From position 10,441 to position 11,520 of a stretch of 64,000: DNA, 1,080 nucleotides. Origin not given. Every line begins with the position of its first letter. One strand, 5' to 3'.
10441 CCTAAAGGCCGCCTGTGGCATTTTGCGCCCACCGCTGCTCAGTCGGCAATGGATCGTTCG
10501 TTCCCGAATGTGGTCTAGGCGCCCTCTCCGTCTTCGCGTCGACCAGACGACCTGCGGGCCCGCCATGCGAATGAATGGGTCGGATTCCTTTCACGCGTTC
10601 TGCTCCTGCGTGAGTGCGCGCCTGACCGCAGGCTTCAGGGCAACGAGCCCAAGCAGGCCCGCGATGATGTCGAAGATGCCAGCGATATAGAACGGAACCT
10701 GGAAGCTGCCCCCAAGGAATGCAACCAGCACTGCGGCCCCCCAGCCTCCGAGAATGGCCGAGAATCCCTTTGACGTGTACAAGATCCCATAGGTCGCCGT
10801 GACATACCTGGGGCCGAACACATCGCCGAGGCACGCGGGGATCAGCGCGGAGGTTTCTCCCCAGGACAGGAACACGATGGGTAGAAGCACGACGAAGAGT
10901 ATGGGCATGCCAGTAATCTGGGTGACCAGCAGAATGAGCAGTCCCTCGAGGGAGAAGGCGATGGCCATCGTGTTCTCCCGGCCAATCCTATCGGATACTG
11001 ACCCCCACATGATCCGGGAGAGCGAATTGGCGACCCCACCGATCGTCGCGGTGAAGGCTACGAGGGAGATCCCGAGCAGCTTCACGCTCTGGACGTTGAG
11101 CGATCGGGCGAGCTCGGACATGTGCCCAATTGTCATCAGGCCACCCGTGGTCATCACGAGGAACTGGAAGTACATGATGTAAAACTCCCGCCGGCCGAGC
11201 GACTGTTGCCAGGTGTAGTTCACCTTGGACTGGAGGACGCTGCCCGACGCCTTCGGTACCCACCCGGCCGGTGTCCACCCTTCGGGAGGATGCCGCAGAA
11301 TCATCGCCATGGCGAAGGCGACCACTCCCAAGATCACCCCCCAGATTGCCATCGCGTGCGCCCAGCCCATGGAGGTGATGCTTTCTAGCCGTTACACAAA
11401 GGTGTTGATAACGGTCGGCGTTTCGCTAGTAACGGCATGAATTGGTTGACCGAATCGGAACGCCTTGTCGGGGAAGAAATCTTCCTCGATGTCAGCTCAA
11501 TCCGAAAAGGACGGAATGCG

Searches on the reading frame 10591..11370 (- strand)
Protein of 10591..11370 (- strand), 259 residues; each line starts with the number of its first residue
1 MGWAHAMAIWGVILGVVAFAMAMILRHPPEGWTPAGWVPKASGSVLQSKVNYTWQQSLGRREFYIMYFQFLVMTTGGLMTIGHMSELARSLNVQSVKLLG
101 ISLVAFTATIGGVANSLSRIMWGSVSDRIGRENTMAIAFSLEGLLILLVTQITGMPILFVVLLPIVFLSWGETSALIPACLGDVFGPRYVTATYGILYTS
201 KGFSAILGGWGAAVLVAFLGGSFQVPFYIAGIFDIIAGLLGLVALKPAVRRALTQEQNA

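Call 54: search_protein_families(library=pfam, proteins=[window:10591-11370:-], max_evalue=0.00001)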
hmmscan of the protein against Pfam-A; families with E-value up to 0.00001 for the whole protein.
window:10591-11370:- (259 aa): 1 family
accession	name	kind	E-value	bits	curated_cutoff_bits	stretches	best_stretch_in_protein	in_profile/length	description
PF07690.21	MFS_1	-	2.1e-13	50.4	33.4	1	101-248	31-175/347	Major Facilitator Superfamily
